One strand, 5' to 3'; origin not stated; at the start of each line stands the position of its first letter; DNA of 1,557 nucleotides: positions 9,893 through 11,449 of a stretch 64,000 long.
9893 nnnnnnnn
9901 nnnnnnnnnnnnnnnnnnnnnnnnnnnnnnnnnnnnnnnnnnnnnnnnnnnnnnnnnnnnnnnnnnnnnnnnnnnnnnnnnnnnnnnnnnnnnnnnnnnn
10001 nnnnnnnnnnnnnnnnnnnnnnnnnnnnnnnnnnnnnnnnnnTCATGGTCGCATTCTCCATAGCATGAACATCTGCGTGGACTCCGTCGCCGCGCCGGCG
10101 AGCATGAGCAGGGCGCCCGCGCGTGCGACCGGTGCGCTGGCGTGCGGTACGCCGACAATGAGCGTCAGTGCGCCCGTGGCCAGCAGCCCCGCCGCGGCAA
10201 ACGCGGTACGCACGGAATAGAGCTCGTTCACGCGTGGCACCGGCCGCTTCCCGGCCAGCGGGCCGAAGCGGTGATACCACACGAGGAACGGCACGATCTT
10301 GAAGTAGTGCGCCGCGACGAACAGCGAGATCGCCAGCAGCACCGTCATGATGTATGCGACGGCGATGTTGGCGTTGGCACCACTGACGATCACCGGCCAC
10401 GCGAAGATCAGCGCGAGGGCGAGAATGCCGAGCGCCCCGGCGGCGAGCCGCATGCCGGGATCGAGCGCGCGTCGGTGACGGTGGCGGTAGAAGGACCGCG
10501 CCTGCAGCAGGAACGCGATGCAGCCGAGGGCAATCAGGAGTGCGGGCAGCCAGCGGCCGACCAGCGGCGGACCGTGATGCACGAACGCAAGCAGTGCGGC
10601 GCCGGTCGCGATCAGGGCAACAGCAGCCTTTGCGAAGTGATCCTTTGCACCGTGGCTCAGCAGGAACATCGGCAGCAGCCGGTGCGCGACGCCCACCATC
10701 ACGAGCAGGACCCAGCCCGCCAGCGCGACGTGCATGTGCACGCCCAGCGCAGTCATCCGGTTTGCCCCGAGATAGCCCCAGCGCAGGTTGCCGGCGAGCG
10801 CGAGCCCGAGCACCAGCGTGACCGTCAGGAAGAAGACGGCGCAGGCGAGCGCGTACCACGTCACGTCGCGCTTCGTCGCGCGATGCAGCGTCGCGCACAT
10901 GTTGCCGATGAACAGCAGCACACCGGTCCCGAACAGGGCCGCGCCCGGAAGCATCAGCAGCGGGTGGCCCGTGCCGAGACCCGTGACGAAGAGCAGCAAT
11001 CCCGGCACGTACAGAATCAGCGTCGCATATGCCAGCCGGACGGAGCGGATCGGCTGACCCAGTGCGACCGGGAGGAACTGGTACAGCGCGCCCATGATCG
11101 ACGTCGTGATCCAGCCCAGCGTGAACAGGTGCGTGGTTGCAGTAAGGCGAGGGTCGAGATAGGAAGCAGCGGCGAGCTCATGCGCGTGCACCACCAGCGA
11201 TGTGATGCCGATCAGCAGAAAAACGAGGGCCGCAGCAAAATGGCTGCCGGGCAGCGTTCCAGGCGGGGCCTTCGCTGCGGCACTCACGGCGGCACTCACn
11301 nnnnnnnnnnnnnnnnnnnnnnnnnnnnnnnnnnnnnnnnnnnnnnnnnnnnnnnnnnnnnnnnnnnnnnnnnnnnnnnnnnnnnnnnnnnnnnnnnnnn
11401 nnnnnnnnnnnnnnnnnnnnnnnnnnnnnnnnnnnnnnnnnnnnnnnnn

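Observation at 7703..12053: Seven-gene translationally welded operon: SufR-like regulator, His-rich 12-TM protein, DUF59, DUF1858-2xDUF2249 fusion, DUF2249, unknown 230-aa protein, DUF2249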

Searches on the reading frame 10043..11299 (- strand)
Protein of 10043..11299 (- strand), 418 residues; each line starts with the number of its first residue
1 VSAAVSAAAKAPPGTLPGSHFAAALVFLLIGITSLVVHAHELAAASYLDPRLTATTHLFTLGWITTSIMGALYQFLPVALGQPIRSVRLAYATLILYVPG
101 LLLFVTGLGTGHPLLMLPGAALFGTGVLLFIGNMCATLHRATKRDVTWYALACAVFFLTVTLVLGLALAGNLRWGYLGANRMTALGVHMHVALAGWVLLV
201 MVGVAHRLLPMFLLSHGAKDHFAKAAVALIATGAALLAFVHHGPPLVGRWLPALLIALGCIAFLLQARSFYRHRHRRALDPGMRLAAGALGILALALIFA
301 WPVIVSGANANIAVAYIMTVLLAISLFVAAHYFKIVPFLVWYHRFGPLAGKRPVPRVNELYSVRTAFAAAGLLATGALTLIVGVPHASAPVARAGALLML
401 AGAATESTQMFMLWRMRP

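Call 4: search_protein_families(library=pfam, proteins=[window:10043-11299:-], max_evalue=0.01)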
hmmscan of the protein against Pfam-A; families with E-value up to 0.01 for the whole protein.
window:10043-11299:- (418 aa): 2 families
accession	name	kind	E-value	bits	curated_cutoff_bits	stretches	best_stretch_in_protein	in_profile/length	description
PF00115.25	COX1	-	1.2e-05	24.8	34.8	1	20-172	6-185/436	Cytochrome C and Quinol oxidase polypeptide I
PF02656.20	DUF202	-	0.00043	21.1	23.4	1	226-275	17-67/68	Domain of unknown function (DUF202)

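Call 5: search_protein_families(library=ncbifam, proteins=[window:10043-11299:-], max_evalue=0.01)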
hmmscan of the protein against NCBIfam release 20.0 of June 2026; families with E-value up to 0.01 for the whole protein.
window:10043-11299:- (418 aa): 0 families

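Call 7: search_solved_structures(query=window:10043-11299:-, max_evalue=10)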
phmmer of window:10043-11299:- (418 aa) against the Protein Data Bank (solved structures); distinct sequences matched with E-value up to 10: 1.
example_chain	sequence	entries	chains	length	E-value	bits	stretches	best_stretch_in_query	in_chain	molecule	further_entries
7zou_A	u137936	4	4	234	0.2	14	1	57-166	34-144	Synechocystis halorhodopsin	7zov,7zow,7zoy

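Call 18: find_homologous_proteins(query=window:10043-11299:-, max_evalue=0.001)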
Query window:10043-11299:- (418 aa): 1255 proteins with E <= 0.001 among 8000 candidates; the best 120 are listed.
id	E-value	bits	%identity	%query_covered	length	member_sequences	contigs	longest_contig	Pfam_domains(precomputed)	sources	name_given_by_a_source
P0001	6.6e-258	874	100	99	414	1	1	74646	-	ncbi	ncbi:MAG TPA: hypothetical protein VF035_00895 [Longimicrobiales bacterium]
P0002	2.0e-242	823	93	99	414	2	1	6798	-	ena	-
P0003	4.5e-175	601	70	99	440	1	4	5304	-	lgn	-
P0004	5.2e-174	597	70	96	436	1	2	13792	-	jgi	jgi:hypothetical protein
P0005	8.4e-173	593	68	99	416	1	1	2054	-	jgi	-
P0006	2.3e-172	592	70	97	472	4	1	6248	-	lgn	-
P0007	3.9e-171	588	68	100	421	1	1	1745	-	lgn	-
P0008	5.3e-171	587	69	99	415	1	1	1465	-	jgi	jgi:hypothetical protein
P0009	7.5e-171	587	67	100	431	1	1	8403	-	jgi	jgi:hypothetical protein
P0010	7.8e-170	584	69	99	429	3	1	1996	-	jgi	jgi:hypothetical protein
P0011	9.4e-170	583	67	100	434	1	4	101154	-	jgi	jgi:hypothetical protein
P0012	1.3e-169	583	70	96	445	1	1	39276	-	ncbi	-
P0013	2.7e-169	582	68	100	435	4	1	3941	-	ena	-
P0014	4.3e-169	581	69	99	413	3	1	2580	-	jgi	jgi:hypothetical protein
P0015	1.6e-168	579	69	99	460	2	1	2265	-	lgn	-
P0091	7.8e-152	524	66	99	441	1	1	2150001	-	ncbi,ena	-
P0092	8.9e-152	524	67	92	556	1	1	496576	PF01883.25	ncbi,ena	-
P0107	1.2e-149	517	61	96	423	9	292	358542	-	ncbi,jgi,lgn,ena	jgi:hypothetical protein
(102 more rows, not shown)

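Call 20: find_encoding_contigs(protein=P0001, flank=10000, max_places=3)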
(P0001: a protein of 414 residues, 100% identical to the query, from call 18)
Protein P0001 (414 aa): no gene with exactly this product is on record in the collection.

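Call 21: find_encoding_contigs(protein=P0091, flank=8000, max_places=2)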
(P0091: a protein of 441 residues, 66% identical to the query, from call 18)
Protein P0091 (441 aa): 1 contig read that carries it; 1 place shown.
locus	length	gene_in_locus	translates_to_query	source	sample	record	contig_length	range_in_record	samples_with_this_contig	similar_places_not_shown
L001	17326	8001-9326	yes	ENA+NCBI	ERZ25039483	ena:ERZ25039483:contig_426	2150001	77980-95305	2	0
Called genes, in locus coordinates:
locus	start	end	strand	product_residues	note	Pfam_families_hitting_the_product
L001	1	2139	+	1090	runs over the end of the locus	PF25120:DUF7814 (weak), PF02384:N6_Mtase (faint), PF20473:MmeI_Mtase (weak), PF07669:Eco57I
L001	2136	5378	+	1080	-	PF00270:DEAD (faint), PF04851:ResIII (faint), PF00176:SNF2-rel_dom, PF00271:Helicase_C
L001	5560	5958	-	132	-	PF13442:Cytochrome_CBB3, PF00034:Cytochrom_C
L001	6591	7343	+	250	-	PF04405:ScdA_N, PF01814:Hemerythrin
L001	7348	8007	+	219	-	-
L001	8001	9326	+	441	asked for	-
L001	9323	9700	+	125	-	PF01883:FeS_assembly_P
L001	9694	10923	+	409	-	PF08984:DUF1858, PF10006:DUF2249, PF01206:TusA (weak), PF10006:DUF2249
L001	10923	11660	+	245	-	-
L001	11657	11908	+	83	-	PF10006:DUF2249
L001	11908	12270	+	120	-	-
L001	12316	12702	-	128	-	-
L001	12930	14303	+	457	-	-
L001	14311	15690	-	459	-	PF04305:DUF455 (faint)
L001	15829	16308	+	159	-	-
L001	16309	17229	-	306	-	PF00561:Abhydrolase_1, PF12146:Hydrolase_4, PF12697:Abhydrolase_6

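Call 22: find_encoding_contigs(protein=P0107, flank=8000, max_places=3)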
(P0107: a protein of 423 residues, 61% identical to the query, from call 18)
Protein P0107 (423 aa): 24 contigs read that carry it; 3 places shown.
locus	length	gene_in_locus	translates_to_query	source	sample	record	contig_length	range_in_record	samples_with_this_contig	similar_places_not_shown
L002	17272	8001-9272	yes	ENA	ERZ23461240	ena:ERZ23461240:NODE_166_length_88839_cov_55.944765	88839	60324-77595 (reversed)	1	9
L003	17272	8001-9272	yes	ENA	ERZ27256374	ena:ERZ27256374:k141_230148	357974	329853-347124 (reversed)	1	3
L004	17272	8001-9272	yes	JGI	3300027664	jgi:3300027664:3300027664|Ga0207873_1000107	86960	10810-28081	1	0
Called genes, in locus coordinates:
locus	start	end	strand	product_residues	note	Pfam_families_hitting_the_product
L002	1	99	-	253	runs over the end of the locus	-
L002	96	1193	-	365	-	-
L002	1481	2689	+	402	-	PF00990:GGDEF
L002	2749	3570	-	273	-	PF00512:HisKA, PF02518:HATPase_c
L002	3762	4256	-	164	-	PF13664:DUF4149, PF05425:CopD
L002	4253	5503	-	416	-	PF02628:COX15-CtaA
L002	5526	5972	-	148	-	PF00115:COX1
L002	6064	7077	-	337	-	PF07732:Cu-oxidase_3, PF13473:Cupredoxin_1 (faint), PF07731:Cu-oxidase_2 (weak)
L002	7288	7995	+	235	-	PF12840:HTH_20 (faint)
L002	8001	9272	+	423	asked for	-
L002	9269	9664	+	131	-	PF01883:FeS_assembly_P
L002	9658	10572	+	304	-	PF08984:DUF1858, PF10006:DUF2249, PF01206:TusA (weak), PF10006:DUF2249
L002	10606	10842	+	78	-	PF10006:DUF2249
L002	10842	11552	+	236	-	-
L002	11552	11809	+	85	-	PF10006:DUF2249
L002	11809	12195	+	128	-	PF07883:Cupin_2 (weak), PF02311:AraC_binding (weak)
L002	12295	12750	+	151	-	PF00115:COX1 (weak)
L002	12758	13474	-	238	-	PF12840:HTH_20, PF13412:HTH_24 (faint), PF01022:HTH_5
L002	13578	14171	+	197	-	PF13628:DUF4142, PF03713:DUF305 (faint)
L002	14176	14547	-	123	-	-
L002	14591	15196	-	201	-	PF00440:TetR_N, PF17940:TetR_C_31 (weak), PF13977:TetR_C_6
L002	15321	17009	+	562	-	PF00916:Sulfate_transp, PF16983:MFS_MOT1 (weak), PF01740:STAS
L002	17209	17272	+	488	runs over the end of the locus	PF13091:PLDc_2, PF00614:PLDc (faint), PF13091:PLDc_2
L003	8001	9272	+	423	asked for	-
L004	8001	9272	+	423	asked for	-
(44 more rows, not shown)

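Call 23: search_protein_representatives(protein=window:10043-11299:-)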
Query: 418 residues. Proteins with E-value up to 0.001 (for the whole library): 1995; up to 1e-10: 974; up to 1e-30: 139. The best 150 are listed.
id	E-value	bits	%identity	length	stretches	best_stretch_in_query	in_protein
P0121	5.2e-125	434.2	71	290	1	67-356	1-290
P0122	1.1e-113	396.9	55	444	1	9-418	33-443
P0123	2.1e-108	379.5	68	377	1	7-284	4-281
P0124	4.5e-105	368.5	69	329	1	7-266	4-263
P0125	5.8e-97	341.8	67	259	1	160-418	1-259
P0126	6.1e-97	341.8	48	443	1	8-418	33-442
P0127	7.2e-97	341.5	52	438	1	8-418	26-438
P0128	1.2e-92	327.6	60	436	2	8-298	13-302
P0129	3.0e-91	323.0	48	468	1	3-418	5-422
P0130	3.4e-87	309.7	45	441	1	8-418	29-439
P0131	5.5e-87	309.0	49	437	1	8-402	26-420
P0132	1.1e-86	308.0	50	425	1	5-410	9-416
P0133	1.9e-86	307.2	54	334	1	89-418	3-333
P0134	2.5e-86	306.8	47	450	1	11-414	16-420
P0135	3.5e-85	303.0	53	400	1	25-370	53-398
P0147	1.7e-62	228.3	35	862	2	13-414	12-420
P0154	5.8e-56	206.8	41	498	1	11-409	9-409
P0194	2.2e-37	145.6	36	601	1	8-414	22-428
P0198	9.4e-37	143.6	33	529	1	9-413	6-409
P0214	3.1e-35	138.6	46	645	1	164-404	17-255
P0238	1.3e-32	129.9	31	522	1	10-404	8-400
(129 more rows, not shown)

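Call 28: find_related_loci(query=A2, collection=genome_contigs, flank=10000)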
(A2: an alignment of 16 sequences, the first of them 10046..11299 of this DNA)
Query A2 (418 aa) in genome_contigs; peptide patterns used: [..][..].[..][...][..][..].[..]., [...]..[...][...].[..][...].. (x = any residue, [..] = any of these).
600 stretches matched a pattern (row limit reached: there are more); 569 encode a relative of the query (tblastn E <= 1e-3); the best 80 are kept; 80 distinct loci.
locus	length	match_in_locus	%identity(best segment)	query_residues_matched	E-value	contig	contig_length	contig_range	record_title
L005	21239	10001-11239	67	6-418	5e-163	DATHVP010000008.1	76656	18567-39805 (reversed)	MAG TPA_asm: Longimicrobiales bacterium isolate SMAG_U16136 k141_1605970, whole genome shotgun sequence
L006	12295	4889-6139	68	2-418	1e-139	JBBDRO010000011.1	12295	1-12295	MAG: Gemmatimonadota bacterium isolate LejiaC_71_52 Lejia_C_11959_length_12295_cov_30, whole genome shotgun sequence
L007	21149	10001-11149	67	2-384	2e-135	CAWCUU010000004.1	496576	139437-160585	MAG: uncultured Gemmatimonadales bacterium isolate MFD01721.bin.1.82 genome assembly, contig: contig_28662, whole genome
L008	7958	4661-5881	58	12-418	1e-130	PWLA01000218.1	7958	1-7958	MAG: Gemmatimonadetes bacterium isolate CSSed10_216R1 CS-Sed10-C26923, whole genome shotgun sequence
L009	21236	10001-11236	62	7-418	1e-129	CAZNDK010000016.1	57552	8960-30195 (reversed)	MAG TPA_asm: uncultured Gemmatimonadaceae bacterium isolate SRP292972_co2_152 genome assembly, contig: NODE_472_length_5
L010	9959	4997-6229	63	8-418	3e-129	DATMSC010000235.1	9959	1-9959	MAG TPA_asm: Longimicrobiales bacterium isolate SMAG_U12975 k141_148468, whole genome shotgun sequence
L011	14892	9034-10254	63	7-413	7e-129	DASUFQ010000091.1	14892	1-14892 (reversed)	MAG TPA_asm: Gemmatimonadales bacterium isolate SMAG_U1383 k141_349049, whole genome shotgun sequence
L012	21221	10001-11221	60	7-413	4e-128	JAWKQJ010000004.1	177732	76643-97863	MAG: Gemmatimonadales bacterium isolate ABC2.113 ABC2.113.fa-4, whole genome shotgun sequence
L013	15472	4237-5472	56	8-418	1e-123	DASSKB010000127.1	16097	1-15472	MAG TPA_asm: Longimicrobiaceae bacterium isolate SMAG_U1130 k141_976269, whole genome shotgun sequence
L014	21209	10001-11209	63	16-418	2e-123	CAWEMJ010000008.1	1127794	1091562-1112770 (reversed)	MAG: uncultured Gemmatimonadales bacterium isolate MFD02979.bin.2.2 genome assembly, contig: contig_53150, whole genome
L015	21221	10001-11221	61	7-413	2e-122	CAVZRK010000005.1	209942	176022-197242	MAG: uncultured Gemmatimonadales bacterium isolate MFD00905.bin.2.225 genome assembly, contig: contig_4123, whole genome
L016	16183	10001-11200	58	10-410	3e-121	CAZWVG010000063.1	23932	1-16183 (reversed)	MAG TPA_asm: uncultured Gemmatimonadaceae bacterium isolate binchicken_co322_18 genome assembly, contig: NODE_3184_lengt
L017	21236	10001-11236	63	7-418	1e-141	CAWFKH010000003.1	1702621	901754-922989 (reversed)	MAG: uncultured Gemmatimonadales bacterium isolate MFD01721.bin.1.4 genome assembly, contig: contig_38304, whole genome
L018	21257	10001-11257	59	1-418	2e-118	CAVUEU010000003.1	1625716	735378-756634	MAG: uncultured Gemmatimonadales bacterium isolate MFD04944.bin.2.59 genome assembly, contig: contig_33037, whole genome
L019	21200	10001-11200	55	10-410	5e-116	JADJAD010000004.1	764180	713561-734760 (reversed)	MAG: Gemmatimonadetes bacterium isolate AalW_18-Q3-R10-53_BATAC.281 tig00003778-10-7612110, whole genome shotgun sequenc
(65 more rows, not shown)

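Call 41: search_protein_families(library=pfam, proteins=[L002:6064-7077:-, L002:5526-5972:-, L002:12295-12750:+, L002:11809-12195:+], max_evalue=0.01)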
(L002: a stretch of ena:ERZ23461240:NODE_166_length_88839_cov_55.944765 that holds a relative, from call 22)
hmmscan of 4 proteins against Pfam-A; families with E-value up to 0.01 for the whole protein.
L002:6064-7077:- (337 aa): 5 families
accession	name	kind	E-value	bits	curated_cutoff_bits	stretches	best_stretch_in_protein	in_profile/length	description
PF07731.20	Cu-oxidase_2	-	2.3e-15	57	20.4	1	132-177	94-136/137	Multicopper oxidase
PF07732.21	Cu-oxidase_3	-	2.4e-14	53.8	21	1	70-178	4-118/119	Multicopper oxidase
PF13473.12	Cupredoxin_1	-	1.7e-06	28.4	27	1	94-159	36-96/104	Cupredoxin-like domain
PF00127.26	Copper-bind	-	5.7e-05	23.9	21.2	1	95-174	19-98/99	Copper binding proteins, plastocyanin/azurin family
PF00394.28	Cu-oxidase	-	7.8e-05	23.3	21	0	187-272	2-99/157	Multicopper oxidase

L002:5526-5972:- (148 aa): 1 family
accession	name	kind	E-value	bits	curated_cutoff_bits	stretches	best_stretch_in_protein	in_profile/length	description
PF00115.25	COX1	-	4.3e-08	32.9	34.8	1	6-127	4-142/436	Cytochrome C and Quinol oxidase polypeptide I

L002:12295-12750:+ (151 aa): 2 families
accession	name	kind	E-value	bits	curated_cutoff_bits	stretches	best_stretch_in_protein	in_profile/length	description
PF00115.25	COX1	-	1.3e-06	28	34.8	1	4-138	2-149/436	Cytochrome C and Quinol oxidase polypeptide I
PF24396.1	DUF7541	-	0.0071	16.6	28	0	11-95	30-108/120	Family of unknown function (DUF7541)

L002:11809-12195:+ (128 aa): 2 families
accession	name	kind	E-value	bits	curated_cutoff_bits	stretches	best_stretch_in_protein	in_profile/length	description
PF07883.17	Cupin_2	-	1.4e-06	28.3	27.2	1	50-113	2-67/70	Cupin domain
PF02311.25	AraC_binding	-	1.5e-05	25.1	21.1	1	73-124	30-82/135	AraC-like ligand binding domain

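Call 44: predict_structure(alignment_id=A3)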
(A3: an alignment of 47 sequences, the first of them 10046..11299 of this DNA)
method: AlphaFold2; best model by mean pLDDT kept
length: 418 residues; sequences in the alignment: 47
mean_pLDDT: 90.4   pTM: 0.91
mean pLDDT of the five models: 90.4, 89.6, 89.3, 86.4, 85.0
residues with pLDDT >= 90: 281; 70-90: 121; 50-70: 11; < 50: 5
segments of 3 or more residues with pLDDT < 50: 1-5
pLDDT, mean of each block of 10 residues (from residue 1): 50 92 98 97 89 95 97 87 92 98 95 90 97 96 92 97 89 81 89 95 85 73 96 96 88 94 89 76 89 89 79 92 95 92 90 90 94 97 94 98 97 87
secondary structure, 60 per line:
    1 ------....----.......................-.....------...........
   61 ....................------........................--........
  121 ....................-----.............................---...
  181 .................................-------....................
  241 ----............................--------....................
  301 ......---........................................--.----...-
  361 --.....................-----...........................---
elements in order: H7-10 H15-37 H39-43 H50-80 H87-110 H113-140 H146-174 H178-213 H221-240 H245-272 H281-306 H310-348 H363-383 H389-415

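Call 48: fold_search(model_id=the predicted structure, library=pdb)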
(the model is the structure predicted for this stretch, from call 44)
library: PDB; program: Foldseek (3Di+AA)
matches with E <= 10: 188; with E <= 0.001: 19
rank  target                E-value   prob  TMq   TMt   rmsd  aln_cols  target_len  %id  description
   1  8smr_E                4.7e-07  1.00  0.73  0.66   5.1       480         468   13  cytochrome bc1-cbb3 supercomplex from Pseudomonas aeruginosa (released 2023-10-11)
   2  9g6b_A                1.2e-06  1.00  0.72  0.65   5.2       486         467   14  cbb3-2 NOH complex (released 2026-01-28)
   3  3mk7_D                1.4e-06  1.00  0.69  0.63   5.6       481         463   12  The structure of CBB3 cytochrome oxidase (released 2010-08-04)
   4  3mk7_A                2.3e-06  1.00  0.69  0.63   5.7       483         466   12  The structure of CBB3 cytochrome oxidase (released 2010-08-04)
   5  3mk7_G                2.8e-06  1.00  0.70  0.63   5.6       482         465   12  The structure of CBB3 cytochrome oxidase (released 2010-08-04)
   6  9g83_t                3.7e-06  1.00  0.71  0.64   5.5       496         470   12  Respiratory supercomplex CI1-CIII2-CIV2-(cbb3)1 from alphaproteobacterium (released 2026-02-04)
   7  4xyd_A                6.2e-06  1.00  0.64  0.60   7.7       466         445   15  Nitric oxide reductase from Roseobacter denitrificans (RdNOR) (released 2016-05-25)
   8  7qho_D                1.1e-05  1.00  0.72  0.54   5.3       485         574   14  Cytochrome bcc-aa3 supercomplex (respiratory supercomplex III2/IV2) from Corynebacterium glutamicum (as isolated) (released 2022-05-18)
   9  6adq_F                1.1e-05  1.00  0.71  0.55   6.4       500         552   14  Respiratory Complex CIII2CIV2SOD2 from Mycobacterium smegmatis (released 2018-11-14)
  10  9gy6_F                2.1e-05  1.00  0.76  0.59   4.6       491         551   15  Mycobacterial cytochrome bc1:aa3 with inhibitor (released 2025-04-09)
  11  6hwh_Q                2.2e-05  1.00  0.67  0.52  12.7       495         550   14  Structure of a functional obligate respiratory supercomplex from Mycobacterium smegmatis (released 2018-11-07)
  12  3o0r_B                2.5e-05  1.00  0.64  0.60   6.7       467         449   15  Crystal structure of nitric oxide reductase from Pseudomonas aeruginosa in complex with antibody fragment (released 2010-12-29)
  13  3om3_A                3.4e-05  1.00  0.75  0.60   4.9       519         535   13  Catalytic core subunits (I and II) of cytochrome C oxidase from Rhodobacter sphaeroides with K362M mutation in the red (released 2011-02-02)
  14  3s8f_A                3.9e-05  1.00  0.71  0.56   5.7       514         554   14  1.8 A structure of ba3 cytochrome c oxidase from Thermus thermophilus in lipid environment (released 2011-08-03)
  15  7qhm_D                8.0e-05  1.00  0.73  0.55   5.0       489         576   14  Cytochrome bcc-aa3 supercomplex (respiratory supercomplex III2/IV2) from Corynebacterium glutamicum (stigmatellin and  (released 2022-05-18)
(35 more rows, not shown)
